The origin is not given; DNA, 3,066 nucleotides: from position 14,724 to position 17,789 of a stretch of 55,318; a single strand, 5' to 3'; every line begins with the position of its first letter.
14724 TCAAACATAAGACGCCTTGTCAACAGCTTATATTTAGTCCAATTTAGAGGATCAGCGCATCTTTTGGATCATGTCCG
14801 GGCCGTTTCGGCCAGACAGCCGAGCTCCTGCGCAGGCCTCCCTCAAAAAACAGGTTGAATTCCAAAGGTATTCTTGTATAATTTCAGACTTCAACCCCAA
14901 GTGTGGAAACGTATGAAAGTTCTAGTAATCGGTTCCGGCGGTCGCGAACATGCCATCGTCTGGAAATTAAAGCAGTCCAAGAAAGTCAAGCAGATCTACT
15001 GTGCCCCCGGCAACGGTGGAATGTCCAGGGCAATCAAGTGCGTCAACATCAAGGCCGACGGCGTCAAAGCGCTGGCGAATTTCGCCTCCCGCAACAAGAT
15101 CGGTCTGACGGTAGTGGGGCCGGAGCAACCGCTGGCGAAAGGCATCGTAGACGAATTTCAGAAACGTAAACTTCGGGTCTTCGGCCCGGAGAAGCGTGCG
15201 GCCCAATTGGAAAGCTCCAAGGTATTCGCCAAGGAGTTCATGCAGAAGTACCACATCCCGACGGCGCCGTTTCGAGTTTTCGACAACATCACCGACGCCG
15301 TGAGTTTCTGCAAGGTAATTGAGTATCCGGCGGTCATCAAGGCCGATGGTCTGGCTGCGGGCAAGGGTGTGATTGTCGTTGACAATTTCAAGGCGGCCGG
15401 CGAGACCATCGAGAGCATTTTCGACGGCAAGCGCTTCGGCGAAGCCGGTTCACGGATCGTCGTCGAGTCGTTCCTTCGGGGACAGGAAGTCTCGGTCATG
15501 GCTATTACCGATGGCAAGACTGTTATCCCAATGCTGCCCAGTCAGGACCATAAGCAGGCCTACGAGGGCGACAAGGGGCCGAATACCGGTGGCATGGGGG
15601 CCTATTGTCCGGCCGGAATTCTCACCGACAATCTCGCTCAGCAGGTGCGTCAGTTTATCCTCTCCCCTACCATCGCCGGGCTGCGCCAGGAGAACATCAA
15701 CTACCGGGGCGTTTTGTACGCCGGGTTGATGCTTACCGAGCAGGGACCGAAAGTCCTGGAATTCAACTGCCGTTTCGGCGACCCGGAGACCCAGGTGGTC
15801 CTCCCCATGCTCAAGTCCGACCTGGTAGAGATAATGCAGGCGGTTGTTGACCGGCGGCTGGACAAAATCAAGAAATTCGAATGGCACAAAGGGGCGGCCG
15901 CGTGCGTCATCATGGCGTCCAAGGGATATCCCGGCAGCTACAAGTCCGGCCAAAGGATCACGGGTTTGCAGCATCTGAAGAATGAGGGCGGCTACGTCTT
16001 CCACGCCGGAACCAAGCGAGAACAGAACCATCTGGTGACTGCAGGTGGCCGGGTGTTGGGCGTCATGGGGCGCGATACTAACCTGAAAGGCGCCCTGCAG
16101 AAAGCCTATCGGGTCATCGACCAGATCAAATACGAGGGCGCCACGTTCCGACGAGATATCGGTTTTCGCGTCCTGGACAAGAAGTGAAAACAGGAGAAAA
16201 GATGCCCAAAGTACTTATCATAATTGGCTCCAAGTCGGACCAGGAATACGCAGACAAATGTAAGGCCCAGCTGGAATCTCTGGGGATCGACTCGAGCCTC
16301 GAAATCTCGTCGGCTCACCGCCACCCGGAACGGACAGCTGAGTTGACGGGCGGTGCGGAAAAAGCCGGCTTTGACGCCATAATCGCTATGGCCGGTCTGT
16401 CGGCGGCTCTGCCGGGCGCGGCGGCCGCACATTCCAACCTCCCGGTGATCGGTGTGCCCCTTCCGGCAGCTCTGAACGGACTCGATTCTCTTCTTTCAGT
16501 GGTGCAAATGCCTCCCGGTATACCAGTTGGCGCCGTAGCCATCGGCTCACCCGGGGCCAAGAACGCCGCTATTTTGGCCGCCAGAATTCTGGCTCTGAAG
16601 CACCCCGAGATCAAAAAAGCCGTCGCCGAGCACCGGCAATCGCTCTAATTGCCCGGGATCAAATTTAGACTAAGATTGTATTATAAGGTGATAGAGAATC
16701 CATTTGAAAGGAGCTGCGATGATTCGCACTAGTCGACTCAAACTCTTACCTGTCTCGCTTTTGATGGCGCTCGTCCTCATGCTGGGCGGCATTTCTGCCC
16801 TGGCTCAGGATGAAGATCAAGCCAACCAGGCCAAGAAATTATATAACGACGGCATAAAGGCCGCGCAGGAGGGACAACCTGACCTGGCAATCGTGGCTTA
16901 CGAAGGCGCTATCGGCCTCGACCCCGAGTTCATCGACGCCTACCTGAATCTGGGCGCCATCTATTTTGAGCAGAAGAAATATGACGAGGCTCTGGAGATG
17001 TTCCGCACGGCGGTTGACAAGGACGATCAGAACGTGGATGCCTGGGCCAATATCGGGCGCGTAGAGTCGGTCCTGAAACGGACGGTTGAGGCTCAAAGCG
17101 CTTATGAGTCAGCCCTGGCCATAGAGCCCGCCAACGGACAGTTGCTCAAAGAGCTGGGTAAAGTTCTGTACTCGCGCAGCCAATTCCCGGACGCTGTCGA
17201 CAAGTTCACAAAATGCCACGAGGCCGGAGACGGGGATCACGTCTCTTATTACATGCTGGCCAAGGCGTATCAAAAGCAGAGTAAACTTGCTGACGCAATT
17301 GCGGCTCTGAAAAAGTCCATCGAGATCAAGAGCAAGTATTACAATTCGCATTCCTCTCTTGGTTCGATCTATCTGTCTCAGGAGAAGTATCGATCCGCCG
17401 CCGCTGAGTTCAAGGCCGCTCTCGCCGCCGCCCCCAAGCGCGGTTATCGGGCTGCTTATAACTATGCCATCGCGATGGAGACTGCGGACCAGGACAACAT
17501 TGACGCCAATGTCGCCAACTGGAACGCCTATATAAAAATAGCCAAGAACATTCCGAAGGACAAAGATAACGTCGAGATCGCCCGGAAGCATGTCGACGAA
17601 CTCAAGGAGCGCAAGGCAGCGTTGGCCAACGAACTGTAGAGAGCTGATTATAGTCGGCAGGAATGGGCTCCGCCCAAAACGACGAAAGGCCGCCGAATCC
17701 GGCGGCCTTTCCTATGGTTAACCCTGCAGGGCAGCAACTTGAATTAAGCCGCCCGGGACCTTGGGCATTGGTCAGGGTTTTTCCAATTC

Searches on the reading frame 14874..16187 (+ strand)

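Call 6: search_protein_families(library=pfam, proteins=[window:14874-16187:+], max_evalue=0.001)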
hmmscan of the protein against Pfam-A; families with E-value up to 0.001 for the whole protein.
window:14874-16187:+ (437 aa): 7 families
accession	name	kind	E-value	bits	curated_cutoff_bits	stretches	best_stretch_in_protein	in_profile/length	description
PF01071.24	GARS_A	-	6.1e-81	271.3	27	1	114-306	1-194/194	Phosphoribosylglycinamide synthetase, ATP-grasp (A) domain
PF02844.21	GARS_N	-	1.7e-41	141.4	29.5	1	14-113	1-100/100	Phosphoribosylglycinamide synthetase, N domain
PF02843.22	GARS_C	-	9e-31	106.5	34.8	1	342-432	1-92/92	Phosphoribosylglycinamide synthetase, C domain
PF02222.28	ATP-grasp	-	4.2e-07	30.2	27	1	122-228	2-104/179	ATP-grasp domain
PF02655.19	ATP-grasp_3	-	8.4e-07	29.6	23.2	1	145-302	26-158/160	ATP-grasp domain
PF02786.22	CPSase_L_D2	-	7e-06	26.1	19.8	1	116-218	2-107/211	Carbamoyl-phosphate synthase L chain, ATP binding domain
PF13549.11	ATP-grasp_5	-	0.00076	19.3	27.6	0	117-158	13-54/221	ATP-grasp domain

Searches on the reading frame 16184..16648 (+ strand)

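Call 6: search_protein_families(library=pfam, proteins=[window:16184-16648:+], max_evalue=0.001)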
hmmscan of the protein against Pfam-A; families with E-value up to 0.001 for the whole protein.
window:16184-16648:+ (154 aa): 2 families
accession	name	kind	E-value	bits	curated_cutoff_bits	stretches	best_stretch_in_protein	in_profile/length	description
PF00731.26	AIRC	-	1.7e-51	174.1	30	1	9-153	1-144/148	AIR carboxylase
PF13685.12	Fe-ADH_2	-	2.9e-05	24.6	28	1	6-109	18-122/149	Iron-containing alcohol dehydrogenase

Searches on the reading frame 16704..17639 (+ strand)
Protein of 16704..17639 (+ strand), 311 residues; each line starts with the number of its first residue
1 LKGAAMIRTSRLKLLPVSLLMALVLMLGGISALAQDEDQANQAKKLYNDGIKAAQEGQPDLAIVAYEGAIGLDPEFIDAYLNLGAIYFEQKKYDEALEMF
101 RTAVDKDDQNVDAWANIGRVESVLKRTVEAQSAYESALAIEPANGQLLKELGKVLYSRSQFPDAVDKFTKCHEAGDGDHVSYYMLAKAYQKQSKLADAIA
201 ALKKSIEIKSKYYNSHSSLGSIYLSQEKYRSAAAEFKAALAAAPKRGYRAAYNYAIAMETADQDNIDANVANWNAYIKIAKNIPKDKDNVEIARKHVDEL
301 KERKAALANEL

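Call 6: search_protein_families(library=pfam, proteins=[window:16704-17639:+], max_evalue=0.001)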
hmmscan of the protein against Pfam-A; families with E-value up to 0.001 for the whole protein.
window:16704-17639:+ (311 aa): 19 families
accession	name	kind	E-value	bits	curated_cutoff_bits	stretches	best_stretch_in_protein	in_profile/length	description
PF00515.34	TPR_1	-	3.2e-29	100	27.8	2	78-107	2-31/34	Tetratricopeptide repeat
PF07719.23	TPR_2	-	1e-25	88.1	27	1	78-110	2-34/34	Tetratricopeptide repeat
PF13414.12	TPR_11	-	2.3e-21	75.6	26.8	3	55-90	6-41/42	TPR repeat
PF13181.12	TPR_8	-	3.4e-20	70.9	25.7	2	78-105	2-29/34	Tetratricopeptide repeat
PF14559.12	TPR_19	-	1.4e-19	70.6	25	1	54-115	2-62/68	Tetratricopeptide repeat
PF13432.12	TPR_16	-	3.2e-19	69.4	32.7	1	53-110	7-64/65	Tetratricopeptide repeat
PF13431.12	TPR_17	-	3.2e-19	68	24.4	1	66-98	2-34/34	Tetratricopeptide repeat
PF13424.12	TPR_12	-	2.8e-16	59.9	30.1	3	78-140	4-74/77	Tetratricopeptide repeat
PF13428.12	TPR_14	-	9.1e-14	51.1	23.5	1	78-119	2-43/44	Tetratricopeptide repeat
PF13176.12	TPR_7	-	9.9e-12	44.4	27.9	0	79-110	1-34/36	Tetratricopeptide repeat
PF13374.12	TPR_10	-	2.5e-11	43.7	27.5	1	78-105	3-30/42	Tetratricopeptide repeat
PF23914.1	TPR_CcmH_CycH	-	9.9e-11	42.2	42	1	101-204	40-146/158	Cytochrome c-type biogenesis protein H TPR domain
PF25063.1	ARM_TT21_C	-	1.4e-09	38.6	35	2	75-140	93-158/209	Tetratricopeptide repeat protein 21 C-terminal ARM domain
PF12895.13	ANAPC3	-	1.4e-09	38.5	27.2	1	135-204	13-81/82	Anaphase-promoting complex, cyclosome, subunit 3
PF13371.12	TPR_9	-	1.6e-08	34.9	35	0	53-113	5-65/73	Tetratricopeptide repeat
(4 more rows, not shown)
